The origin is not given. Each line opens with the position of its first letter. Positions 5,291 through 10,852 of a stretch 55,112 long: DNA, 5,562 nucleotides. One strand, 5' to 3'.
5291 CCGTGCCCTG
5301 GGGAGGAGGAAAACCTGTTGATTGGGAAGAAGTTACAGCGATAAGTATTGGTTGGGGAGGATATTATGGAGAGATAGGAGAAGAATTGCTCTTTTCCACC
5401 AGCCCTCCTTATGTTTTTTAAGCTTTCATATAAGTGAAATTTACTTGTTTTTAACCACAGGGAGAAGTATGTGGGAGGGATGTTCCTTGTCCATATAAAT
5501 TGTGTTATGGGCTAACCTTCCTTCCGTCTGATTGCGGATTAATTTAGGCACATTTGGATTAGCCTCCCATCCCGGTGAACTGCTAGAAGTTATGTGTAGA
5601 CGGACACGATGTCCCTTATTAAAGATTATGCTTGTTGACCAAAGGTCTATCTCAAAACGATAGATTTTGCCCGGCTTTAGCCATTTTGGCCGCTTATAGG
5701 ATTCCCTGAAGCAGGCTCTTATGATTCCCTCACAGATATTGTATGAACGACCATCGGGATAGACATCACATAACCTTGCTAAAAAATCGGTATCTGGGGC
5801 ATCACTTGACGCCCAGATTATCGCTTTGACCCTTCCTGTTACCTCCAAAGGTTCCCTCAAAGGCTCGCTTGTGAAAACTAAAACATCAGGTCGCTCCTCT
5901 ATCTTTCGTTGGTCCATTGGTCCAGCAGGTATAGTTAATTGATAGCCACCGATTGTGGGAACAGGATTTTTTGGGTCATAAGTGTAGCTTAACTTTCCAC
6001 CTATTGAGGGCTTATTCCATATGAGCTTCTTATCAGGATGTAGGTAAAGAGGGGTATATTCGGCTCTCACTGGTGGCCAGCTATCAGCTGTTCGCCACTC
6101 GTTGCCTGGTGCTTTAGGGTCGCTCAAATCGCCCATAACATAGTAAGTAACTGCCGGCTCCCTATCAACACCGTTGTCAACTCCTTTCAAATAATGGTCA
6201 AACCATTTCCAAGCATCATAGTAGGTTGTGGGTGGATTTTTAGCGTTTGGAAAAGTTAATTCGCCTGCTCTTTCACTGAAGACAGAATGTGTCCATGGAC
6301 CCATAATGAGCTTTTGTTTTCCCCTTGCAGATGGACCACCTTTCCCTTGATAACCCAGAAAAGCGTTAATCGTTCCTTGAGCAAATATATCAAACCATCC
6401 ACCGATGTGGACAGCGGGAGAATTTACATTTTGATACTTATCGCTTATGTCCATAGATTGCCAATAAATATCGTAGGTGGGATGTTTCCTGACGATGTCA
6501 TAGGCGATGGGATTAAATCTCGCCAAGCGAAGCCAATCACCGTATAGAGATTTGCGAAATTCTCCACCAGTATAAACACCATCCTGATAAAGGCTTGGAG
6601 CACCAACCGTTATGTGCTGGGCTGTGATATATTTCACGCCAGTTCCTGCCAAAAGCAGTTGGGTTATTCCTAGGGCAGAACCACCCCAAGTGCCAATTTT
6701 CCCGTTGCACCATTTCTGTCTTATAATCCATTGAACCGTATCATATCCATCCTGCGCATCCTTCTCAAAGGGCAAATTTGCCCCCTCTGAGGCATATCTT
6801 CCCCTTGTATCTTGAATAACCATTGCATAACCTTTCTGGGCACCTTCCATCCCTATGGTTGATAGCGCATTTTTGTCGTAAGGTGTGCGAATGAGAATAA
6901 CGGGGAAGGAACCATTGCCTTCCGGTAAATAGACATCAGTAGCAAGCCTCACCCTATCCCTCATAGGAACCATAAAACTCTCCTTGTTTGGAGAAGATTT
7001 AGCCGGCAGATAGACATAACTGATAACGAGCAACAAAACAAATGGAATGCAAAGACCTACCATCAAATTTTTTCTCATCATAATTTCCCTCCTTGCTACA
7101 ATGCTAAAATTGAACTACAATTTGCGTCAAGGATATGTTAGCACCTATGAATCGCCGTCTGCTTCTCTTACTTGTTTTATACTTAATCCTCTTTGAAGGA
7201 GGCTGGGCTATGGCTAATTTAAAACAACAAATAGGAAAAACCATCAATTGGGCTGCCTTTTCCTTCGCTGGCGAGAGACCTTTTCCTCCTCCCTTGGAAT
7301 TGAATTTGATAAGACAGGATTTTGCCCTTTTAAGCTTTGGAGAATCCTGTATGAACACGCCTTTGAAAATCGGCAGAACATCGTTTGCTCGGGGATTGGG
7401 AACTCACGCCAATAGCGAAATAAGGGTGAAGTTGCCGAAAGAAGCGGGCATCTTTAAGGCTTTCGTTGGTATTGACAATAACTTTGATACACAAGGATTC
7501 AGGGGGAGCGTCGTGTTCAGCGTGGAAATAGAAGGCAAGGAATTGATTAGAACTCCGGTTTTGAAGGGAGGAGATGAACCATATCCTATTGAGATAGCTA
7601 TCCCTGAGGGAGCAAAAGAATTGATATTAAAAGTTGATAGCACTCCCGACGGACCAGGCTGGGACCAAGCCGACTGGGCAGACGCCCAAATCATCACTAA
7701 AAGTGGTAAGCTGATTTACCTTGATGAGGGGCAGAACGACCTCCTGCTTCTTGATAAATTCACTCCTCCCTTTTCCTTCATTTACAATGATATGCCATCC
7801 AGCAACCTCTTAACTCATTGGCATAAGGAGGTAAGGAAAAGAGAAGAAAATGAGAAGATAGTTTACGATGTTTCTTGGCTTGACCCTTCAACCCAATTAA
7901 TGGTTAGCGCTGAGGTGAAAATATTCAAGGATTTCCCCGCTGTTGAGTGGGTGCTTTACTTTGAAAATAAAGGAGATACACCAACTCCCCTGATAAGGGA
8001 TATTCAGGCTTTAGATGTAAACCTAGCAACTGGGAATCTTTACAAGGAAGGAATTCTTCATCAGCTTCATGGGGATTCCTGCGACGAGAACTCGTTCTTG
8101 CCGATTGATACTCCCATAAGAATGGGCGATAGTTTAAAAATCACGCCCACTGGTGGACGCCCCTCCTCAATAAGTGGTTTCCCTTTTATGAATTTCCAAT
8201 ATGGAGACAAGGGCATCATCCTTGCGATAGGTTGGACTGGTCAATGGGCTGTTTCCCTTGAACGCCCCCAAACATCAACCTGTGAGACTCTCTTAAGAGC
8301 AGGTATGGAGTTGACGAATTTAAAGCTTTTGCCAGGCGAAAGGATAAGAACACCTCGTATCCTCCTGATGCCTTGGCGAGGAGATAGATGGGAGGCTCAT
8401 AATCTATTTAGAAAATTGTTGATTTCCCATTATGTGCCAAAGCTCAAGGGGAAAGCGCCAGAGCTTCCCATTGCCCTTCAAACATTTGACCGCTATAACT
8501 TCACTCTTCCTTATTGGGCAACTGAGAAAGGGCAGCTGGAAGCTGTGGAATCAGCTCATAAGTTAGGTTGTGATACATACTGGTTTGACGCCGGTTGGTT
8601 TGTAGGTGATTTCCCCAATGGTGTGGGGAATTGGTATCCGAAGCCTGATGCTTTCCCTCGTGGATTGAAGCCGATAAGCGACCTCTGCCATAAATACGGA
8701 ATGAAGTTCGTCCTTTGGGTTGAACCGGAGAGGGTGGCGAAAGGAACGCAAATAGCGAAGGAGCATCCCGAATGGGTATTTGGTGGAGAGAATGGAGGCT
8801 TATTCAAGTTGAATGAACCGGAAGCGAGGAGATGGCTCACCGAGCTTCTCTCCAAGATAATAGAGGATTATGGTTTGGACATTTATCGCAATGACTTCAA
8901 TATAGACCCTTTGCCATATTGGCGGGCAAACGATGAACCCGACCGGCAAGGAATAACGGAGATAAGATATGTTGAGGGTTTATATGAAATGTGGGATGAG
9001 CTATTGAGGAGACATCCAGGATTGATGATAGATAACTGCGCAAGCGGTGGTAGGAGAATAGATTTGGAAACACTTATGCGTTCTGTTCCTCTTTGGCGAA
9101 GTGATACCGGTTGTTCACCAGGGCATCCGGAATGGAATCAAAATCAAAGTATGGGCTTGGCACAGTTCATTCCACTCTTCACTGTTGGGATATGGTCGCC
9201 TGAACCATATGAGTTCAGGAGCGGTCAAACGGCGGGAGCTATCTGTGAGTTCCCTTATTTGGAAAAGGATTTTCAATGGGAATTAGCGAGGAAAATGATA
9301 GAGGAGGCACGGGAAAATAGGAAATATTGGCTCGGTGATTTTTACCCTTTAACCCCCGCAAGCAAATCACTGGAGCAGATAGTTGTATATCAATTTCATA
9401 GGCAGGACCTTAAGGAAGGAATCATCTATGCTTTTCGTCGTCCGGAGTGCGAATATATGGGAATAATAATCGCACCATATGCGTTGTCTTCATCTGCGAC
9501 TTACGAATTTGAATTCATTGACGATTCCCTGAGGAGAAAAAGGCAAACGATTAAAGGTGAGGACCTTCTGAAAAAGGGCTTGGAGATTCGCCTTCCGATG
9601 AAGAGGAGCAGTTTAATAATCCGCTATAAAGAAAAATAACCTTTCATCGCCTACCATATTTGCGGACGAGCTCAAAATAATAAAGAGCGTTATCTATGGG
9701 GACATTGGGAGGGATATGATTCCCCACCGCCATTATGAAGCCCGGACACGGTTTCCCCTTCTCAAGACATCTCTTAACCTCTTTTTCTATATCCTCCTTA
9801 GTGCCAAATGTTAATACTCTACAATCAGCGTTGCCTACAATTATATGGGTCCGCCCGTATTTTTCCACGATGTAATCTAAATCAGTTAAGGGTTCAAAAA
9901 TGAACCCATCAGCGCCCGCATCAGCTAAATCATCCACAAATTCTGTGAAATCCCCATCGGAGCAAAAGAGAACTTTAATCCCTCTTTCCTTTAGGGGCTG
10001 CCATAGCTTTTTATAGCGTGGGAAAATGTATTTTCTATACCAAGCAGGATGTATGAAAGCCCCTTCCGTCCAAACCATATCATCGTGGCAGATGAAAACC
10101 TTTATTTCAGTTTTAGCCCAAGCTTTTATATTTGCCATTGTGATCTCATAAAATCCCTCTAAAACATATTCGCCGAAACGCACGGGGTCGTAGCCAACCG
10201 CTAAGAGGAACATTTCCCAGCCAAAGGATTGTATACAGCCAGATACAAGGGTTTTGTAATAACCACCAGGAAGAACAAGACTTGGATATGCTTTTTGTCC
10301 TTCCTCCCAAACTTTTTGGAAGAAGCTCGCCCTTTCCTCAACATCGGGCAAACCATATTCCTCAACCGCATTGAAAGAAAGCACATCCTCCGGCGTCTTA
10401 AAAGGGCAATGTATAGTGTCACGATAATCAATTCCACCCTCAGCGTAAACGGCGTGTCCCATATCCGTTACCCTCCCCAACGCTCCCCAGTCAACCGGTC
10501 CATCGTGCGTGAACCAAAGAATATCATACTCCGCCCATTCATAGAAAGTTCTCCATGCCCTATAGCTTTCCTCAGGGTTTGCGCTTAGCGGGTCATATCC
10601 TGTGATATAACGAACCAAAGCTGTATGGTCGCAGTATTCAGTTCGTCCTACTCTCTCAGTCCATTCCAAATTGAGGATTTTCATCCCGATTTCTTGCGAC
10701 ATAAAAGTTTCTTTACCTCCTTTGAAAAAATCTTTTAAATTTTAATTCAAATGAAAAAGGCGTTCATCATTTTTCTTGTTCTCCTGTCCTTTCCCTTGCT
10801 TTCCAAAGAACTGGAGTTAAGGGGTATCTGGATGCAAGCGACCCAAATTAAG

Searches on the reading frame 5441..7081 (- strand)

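Call 41: search_protein_families(library=pfam, proteins=[window:5441-7081:-], max_evalue=0.00001)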
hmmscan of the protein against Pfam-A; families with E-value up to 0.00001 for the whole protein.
window:5441-7081:- (546 aa): 2 families
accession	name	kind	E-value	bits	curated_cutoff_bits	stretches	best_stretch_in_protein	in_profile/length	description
PF08530.16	PepX_C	-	3.4e-51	174.7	22.5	1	303-538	1-216/217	X-Pro dipeptidyl-peptidase C-terminal non-catalytic domain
PF02129.25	Peptidase_S15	-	6.1e-51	174.1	23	2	42-185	1-153/262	X-Pro dipeptidyl-peptidase (S15 family)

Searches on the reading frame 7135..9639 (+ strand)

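Call 41: search_protein_families(library=pfam, proteins=[window:7135-9639:+], max_evalue=0.00001)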
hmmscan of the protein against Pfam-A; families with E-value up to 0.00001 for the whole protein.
window:7135-9639:+ (834 aa): 2 families
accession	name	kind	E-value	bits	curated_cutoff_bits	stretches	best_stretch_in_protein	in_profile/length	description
PF02065.24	Melibiase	-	1.8e-30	106.5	27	1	422-658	24-261/347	Melibiase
PF08305.17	NPCBM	-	2.5e-29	102.5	23.9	1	70-186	24-136/137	NPCBM/NEW2 domain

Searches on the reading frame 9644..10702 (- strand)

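Call 41: search_protein_families(library=pfam, proteins=[window:9644-10702:-], max_evalue=0.00001)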
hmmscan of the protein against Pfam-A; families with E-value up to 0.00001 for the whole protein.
window:9644-10702:- (352 aa): 1 family
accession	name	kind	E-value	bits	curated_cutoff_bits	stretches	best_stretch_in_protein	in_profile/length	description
PF01208.23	URO-D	-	3.4e-23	82.6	23.9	1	184-349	183-346/346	Uroporphyrinogen decarboxylase (URO-D)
